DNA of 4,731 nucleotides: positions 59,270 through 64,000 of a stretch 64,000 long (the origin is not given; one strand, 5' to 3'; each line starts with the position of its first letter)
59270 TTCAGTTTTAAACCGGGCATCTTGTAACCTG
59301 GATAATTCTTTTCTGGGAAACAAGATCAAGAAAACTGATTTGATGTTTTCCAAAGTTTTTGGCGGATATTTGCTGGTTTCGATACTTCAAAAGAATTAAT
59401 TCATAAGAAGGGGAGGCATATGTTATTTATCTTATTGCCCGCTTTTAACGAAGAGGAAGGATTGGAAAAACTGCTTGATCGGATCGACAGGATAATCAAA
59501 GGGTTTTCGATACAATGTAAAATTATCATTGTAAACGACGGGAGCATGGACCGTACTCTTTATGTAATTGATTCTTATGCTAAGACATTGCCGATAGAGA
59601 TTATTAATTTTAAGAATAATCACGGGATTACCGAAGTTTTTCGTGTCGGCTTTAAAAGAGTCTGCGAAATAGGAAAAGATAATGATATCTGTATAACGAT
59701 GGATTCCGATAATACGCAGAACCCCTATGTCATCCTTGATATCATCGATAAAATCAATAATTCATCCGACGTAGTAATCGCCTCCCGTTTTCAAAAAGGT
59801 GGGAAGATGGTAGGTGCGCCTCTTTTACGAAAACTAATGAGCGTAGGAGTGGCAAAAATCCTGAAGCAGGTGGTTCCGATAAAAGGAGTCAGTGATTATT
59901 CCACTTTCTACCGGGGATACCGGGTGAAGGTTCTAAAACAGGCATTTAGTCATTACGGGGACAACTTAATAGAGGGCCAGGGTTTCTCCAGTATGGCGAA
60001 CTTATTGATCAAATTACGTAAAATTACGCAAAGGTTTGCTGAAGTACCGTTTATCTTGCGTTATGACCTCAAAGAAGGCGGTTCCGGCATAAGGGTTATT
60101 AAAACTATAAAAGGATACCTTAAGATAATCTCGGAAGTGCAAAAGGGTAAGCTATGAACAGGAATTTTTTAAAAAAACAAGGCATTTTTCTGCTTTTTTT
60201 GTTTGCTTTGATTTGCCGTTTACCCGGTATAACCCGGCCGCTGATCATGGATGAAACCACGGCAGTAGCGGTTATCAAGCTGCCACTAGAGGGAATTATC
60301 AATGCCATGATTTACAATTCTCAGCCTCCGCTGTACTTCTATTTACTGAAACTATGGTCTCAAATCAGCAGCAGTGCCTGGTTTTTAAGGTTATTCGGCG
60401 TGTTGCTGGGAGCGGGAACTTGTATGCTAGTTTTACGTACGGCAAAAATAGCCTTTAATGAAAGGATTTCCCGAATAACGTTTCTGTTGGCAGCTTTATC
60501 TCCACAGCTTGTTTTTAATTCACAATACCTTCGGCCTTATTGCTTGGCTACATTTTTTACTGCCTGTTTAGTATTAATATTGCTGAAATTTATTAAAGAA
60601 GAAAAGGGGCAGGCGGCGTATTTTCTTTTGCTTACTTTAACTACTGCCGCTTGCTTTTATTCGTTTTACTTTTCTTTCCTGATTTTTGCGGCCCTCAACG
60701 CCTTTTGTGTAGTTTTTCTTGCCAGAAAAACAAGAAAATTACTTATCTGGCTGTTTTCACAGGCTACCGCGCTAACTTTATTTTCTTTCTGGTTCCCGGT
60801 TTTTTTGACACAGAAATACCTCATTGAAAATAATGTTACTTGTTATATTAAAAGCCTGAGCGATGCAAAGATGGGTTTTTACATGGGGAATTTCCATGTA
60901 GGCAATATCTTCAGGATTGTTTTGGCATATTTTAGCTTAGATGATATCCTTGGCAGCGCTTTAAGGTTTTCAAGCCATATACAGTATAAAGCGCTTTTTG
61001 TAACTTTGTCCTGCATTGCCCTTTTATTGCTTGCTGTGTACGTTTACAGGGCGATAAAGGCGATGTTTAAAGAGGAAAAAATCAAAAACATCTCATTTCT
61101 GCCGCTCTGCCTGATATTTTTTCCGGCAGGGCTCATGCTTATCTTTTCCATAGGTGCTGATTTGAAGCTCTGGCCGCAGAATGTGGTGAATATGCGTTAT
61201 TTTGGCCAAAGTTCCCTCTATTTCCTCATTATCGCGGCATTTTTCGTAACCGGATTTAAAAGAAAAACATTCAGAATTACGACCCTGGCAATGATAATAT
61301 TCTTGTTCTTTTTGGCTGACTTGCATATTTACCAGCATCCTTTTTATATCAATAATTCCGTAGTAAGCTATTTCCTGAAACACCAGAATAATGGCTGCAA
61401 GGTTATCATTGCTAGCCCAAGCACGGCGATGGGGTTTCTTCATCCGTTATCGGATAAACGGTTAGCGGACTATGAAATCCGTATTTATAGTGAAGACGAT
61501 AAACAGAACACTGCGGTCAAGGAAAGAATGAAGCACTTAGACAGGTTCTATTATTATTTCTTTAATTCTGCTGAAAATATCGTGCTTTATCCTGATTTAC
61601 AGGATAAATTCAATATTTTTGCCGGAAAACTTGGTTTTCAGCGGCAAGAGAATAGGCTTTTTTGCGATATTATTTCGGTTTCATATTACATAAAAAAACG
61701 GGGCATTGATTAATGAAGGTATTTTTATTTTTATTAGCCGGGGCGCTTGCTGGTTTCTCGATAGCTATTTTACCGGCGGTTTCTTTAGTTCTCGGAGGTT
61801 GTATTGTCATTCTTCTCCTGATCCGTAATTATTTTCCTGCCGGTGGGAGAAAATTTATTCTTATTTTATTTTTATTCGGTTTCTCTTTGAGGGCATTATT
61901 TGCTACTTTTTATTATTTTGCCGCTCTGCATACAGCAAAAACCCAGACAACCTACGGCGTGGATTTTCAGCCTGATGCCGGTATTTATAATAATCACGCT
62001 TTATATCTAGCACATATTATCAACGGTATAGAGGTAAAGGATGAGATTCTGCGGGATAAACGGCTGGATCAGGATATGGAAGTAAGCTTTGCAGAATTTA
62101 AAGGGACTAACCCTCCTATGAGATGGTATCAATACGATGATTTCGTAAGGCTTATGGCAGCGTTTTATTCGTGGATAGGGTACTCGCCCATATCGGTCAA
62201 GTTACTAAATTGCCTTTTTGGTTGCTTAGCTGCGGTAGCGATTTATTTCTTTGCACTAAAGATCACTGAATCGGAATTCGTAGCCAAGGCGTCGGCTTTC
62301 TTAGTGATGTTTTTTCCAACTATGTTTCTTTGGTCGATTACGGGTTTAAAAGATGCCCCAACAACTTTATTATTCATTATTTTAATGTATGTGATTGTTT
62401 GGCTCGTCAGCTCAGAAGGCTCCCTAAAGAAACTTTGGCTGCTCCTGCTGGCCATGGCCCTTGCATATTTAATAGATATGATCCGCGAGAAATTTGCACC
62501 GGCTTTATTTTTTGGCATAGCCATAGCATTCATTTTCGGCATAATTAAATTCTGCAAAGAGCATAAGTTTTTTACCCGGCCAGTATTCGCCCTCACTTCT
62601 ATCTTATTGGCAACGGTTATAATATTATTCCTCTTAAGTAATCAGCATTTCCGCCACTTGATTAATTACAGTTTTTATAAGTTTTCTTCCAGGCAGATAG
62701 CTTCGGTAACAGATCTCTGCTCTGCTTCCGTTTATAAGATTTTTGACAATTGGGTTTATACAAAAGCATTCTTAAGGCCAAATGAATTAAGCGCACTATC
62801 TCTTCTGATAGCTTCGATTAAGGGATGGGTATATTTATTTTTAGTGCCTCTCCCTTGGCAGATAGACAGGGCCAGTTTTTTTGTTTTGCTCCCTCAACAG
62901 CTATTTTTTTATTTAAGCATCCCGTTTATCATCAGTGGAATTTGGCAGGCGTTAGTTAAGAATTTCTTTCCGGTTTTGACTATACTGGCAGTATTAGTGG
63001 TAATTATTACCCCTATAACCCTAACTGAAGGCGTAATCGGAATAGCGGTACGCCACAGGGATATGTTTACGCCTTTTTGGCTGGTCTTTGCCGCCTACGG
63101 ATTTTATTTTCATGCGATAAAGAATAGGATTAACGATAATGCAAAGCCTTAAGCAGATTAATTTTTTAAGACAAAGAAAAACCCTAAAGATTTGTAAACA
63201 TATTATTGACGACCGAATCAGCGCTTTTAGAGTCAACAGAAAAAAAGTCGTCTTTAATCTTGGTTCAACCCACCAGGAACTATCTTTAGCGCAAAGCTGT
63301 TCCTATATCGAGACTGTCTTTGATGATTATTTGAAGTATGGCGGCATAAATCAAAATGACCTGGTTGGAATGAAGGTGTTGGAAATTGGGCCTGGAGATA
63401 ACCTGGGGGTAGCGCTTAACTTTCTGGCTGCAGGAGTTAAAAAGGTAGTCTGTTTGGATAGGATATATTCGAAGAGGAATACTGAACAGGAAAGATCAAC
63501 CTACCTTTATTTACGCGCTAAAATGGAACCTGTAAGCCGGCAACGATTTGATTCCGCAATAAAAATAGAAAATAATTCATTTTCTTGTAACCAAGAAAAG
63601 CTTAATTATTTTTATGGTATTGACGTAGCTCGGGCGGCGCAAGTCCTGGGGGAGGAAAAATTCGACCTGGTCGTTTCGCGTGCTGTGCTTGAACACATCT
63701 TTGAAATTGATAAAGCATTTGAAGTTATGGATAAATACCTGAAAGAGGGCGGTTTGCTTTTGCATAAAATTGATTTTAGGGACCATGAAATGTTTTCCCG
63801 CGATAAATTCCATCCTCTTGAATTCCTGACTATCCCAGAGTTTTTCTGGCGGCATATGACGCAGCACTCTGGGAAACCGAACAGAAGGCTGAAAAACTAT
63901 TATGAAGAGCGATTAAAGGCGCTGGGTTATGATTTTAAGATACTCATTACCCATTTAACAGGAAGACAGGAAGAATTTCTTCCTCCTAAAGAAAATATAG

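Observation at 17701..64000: About 46 kb, 43-gene, single-strand translationally coupled glycan super-operon behind one promoter and one EPS-type MarR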

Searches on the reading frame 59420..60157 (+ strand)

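Call 7: search_protein_families(library=pfam, proteins=[window:59420-60157:+], max_evalue=0.001)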
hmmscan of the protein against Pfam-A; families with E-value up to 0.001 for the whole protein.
window:59420-60157:+ (245 aa): 1 family
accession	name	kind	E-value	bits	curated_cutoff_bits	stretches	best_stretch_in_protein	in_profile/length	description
PF00535.33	Glycos_transf_2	-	3e-18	66.7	23.3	1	4-174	2-166/168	Glycosyl transferase family 2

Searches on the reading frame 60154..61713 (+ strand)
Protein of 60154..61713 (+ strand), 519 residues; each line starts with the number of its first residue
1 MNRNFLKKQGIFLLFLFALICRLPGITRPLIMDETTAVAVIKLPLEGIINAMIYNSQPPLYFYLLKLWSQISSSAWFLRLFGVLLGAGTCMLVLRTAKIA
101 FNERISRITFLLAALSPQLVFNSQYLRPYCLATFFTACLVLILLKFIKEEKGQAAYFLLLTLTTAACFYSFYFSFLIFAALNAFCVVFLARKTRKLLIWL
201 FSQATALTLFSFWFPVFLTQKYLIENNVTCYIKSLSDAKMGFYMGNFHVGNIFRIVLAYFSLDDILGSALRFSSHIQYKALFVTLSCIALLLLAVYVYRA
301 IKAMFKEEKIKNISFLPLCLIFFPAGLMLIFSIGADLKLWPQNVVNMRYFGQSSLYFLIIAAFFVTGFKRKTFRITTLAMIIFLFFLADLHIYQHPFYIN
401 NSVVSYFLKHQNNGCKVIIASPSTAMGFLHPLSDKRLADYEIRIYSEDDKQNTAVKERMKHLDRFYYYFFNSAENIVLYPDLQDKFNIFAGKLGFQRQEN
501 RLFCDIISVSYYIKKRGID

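Call 8: search_protein_families(library=pfam, proteins=[window:60154-61713:+], max_evalue=0.001)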
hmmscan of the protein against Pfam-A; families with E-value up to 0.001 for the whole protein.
window:60154-61713:+ (519 aa): 1 family
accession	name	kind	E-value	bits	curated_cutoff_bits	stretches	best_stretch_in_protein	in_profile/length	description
PF13231.12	PMT_2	-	4.6e-11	43.6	26.1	1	57-211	2-155/160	Dolichyl-phosphate-mannose-protein mannosyltransferase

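Call 13: search_protein_families(library=ncbifam, proteins=[window:60154-61713:+], max_evalue=0.001)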
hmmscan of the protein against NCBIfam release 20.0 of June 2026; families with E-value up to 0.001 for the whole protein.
window:60154-61713:+ (519 aa): 1 family
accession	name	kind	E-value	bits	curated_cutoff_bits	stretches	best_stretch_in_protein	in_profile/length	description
TIGR03663.1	TIGR03663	subfamily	0.00025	20.2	126.25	1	9-194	2-187/435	flippase activity-associated protein Agl23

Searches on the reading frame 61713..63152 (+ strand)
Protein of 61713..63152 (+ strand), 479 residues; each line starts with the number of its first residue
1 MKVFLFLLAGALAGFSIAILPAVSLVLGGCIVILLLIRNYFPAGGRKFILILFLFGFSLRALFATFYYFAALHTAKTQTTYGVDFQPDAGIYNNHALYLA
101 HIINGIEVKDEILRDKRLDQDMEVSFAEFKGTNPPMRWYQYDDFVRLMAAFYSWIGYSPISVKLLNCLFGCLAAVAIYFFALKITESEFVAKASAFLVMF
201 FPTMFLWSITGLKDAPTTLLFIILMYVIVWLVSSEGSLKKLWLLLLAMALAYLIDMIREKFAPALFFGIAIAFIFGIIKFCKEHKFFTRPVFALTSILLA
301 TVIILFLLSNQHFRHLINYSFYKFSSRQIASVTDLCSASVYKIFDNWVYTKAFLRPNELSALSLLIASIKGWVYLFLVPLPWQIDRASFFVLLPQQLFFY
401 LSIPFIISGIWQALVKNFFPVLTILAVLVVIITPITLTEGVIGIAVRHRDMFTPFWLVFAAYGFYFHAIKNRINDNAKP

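Call 8: search_protein_families(library=pfam, proteins=[window:61713-63152:+], max_evalue=0.001)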
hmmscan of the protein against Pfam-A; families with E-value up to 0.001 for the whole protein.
window:61713-63152:+ (479 aa): 0 families

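Call 13: search_protein_families(library=ncbifam, proteins=[window:61713-63152:+], max_evalue=0.001)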
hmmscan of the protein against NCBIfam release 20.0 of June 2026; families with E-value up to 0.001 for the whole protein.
window:61713-63152:+ (479 aa): 0 families

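Call 16: find_encoding_contigs(protein=window:61713-63152:+, flank=10000, max_places=6)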
Protein window:61713-63152:+ (479 aa): 2 contigs read that carry it; 2 places shown.
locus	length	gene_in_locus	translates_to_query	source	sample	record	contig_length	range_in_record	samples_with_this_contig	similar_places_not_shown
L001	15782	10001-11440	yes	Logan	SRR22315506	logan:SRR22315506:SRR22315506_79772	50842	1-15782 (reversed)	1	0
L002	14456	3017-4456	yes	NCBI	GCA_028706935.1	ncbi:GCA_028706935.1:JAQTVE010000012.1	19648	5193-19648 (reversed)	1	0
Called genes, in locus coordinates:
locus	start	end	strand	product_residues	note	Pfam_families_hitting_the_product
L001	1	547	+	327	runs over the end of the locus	PF00106:adh_short (weak), PF01073:3Beta_HSD, PF01370:Epimerase, PF02719:Polysacc_synt_2, PF04321:RmlD_sub_bind, PF05368:NmrA (weak), PF13460:NAD_binding_10, PF16363:GDP_Man_Dehyd, +1 more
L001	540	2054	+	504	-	PF02310:B12-binding, PF04055:Radical_SAM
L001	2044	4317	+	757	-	PF09586:YfhO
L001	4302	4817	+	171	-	-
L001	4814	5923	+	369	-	PF02350:Epimerase_2, PF04007:DUF354 (weak)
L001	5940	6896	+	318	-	PF01073:3Beta_HSD, PF01370:Epimerase, PF02719:Polysacc_synt_2, PF04321:RmlD_sub_bind, PF16363:GDP_Man_Dehyd, PF07993:NAD_binding_4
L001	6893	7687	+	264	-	PF01209:Ubie_methyltran (weak), PF13847:Methyltransf_31, PF08241:Methyltransf_11, PF08242:Methyltransf_12, PF13649:Methyltransf_25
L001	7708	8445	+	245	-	PF00535:Glycos_transf_2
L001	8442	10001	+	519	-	PF13231:PMT_2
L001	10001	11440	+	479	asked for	-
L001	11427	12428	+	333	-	PF13489:Methyltransf_23, PF13847:Methyltransf_31 (faint), PF08242:Methyltransf_12 (weak), PF08241:Methyltransf_11 (weak)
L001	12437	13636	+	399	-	PF00534:Glycos_transf_1 (weak), PF13692:Glyco_trans_1_4 (weak), PF26337:Gtf3_C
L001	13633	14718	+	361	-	PF00534:Glycos_transf_1, PF13692:Glyco_trans_1_4, PF13524:Glyco_trans_1_2 (weak)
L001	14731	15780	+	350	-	?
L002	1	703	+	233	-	PF01209:Ubie_methyltran (weak), PF13649:Methyltransf_25, PF13847:Methyltransf_31, PF08241:Methyltransf_11, PF08242:Methyltransf_12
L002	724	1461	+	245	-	PF00535:Glycos_transf_2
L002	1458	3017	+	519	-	PF13231:PMT_2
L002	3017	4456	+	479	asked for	-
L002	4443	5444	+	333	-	PF13489:Methyltransf_23, PF13847:Methyltransf_31 (faint), PF08242:Methyltransf_12 (weak), PF08241:Methyltransf_11 (weak)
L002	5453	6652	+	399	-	PF00534:Glycos_transf_1 (weak), PF13692:Glyco_trans_1_4 (weak), PF26337:Gtf3_C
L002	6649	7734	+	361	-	PF00534:Glycos_transf_1, PF13692:Glyco_trans_1_4, PF13524:Glyco_trans_1_2 (weak)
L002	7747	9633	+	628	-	PF13522:GATase_6, PF13537:GATase_7, PF00733:Asn_synthase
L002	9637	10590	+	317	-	-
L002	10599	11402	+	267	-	PF01209:Ubie_methyltran, PF03848:TehB (weak), PF13489:Methyltransf_23, PF07021:MetW (weak), PF13847:Methyltransf_31, PF08241:Methyltransf_11, PF08242:Methyltransf_12, PF13649:Methyltransf_25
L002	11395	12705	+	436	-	PF01943:Polysacc_synt, PF13440:Polysacc_synt_3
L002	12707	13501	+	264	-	PF01209:Ubie_methyltran, PF13489:Methyltransf_23, PF13847:Methyltransf_31, PF08241:Methyltransf_11, PF08242:Methyltransf_12, PF13649:Methyltransf_25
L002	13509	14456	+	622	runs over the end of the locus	PF00534:Glycos_transf_1 (weak), PF13692:Glyco_trans_1_4, PF02698:DUF218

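Call 65: list_cluster_members(proteins=[L002:12707-13501:+])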
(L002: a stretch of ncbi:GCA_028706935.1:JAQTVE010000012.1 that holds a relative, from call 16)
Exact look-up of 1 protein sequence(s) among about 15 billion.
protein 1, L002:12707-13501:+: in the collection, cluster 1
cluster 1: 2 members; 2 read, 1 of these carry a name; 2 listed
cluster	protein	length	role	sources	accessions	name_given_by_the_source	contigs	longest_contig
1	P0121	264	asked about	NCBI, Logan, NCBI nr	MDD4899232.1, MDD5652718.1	MAG: class I SAM-dependent methyltransferase [Candidatus Omnitrophica bacterium] | class I SAM-dependent methyltransferase [Candidatus Omnitrophota bacterium]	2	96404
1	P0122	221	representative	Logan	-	-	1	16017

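Call 66: find_encoding_contigs(protein=P0121, flank=10000, max_places=3)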
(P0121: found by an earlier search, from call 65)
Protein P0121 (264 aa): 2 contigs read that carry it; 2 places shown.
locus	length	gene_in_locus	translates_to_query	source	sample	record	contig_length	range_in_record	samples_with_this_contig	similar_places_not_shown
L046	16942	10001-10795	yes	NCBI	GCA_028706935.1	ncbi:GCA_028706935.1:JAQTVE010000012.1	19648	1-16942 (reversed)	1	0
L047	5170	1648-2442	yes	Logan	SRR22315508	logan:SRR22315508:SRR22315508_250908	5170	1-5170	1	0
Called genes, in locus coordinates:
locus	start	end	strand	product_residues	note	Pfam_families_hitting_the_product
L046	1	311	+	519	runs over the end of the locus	PF13231:PMT_2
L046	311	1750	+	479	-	-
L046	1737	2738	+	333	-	PF13489:Methyltransf_23, PF13847:Methyltransf_31 (faint), PF08242:Methyltransf_12 (weak), PF08241:Methyltransf_11 (weak)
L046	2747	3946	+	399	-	PF00534:Glycos_transf_1 (weak), PF13692:Glyco_trans_1_4 (weak), PF26337:Gtf3_C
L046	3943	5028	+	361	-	PF00534:Glycos_transf_1, PF13692:Glyco_trans_1_4, PF13524:Glyco_trans_1_2 (weak)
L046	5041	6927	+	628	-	PF13522:GATase_6, PF13537:GATase_7, PF00733:Asn_synthase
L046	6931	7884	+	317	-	-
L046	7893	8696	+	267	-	PF01209:Ubie_methyltran, PF03848:TehB (weak), PF13489:Methyltransf_23, PF07021:MetW (weak), PF13847:Methyltransf_31, PF08241:Methyltransf_11, PF08242:Methyltransf_12, PF13649:Methyltransf_25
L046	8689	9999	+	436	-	PF01943:Polysacc_synt, PF13440:Polysacc_synt_3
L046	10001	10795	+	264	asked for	PF01209:Ubie_methyltran, PF13489:Methyltransf_23, PF13847:Methyltransf_31, PF08241:Methyltransf_11, PF08242:Methyltransf_12, PF13649:Methyltransf_25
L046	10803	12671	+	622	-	PF00534:Glycos_transf_1 (weak), PF13692:Glyco_trans_1_4, PF02698:DUF218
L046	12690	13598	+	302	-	PF14221:DUF4330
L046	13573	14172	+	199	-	-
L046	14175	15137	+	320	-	PF01073:3Beta_HSD, PF01370:Epimerase, PF02719:Polysacc_synt_2, PF04321:RmlD_sub_bind, PF16363:GDP_Man_Dehyd, PF07993:NAD_binding_4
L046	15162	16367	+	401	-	PF13439:Glyco_transf_4, PF13477:Glyco_trans_4_2, PF13579:Glyco_trans_4_4, PF00534:Glycos_transf_1, PF13692:Glyco_trans_1_4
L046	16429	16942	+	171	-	PF00953:Glycos_transf_4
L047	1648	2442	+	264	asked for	PF01209:Ubie_methyltran, PF13489:Methyltransf_23, PF13847:Methyltransf_31, PF08241:Methyltransf_11, PF08242:Methyltransf_12, PF13649:Methyltransf_25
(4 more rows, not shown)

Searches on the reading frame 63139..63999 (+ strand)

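Call 8: search_protein_families(library=pfam, proteins=[window:63139-63999:+], max_evalue=0.001)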
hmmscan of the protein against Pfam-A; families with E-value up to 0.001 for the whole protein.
window:63139-63999:+ (287 aa): 4 families
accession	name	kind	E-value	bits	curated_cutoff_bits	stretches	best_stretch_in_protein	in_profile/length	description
PF13489.12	Methyltransf_23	-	5.1e-09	36.5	27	1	74-232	20-137/164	Methyltransferase domain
PF08241.18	Methyltransf_11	-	1.2e-06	29.5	21.2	1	166-208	51-94/95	Methyltransferase domain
PF08242.18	Methyltransf_12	-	3.8e-06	28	30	1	155-207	47-98/98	Methyltransferase domain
PF13847.12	Methyltransf_31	-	1.3e-05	25.4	27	1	162-208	62-108/145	Methyltransferase domain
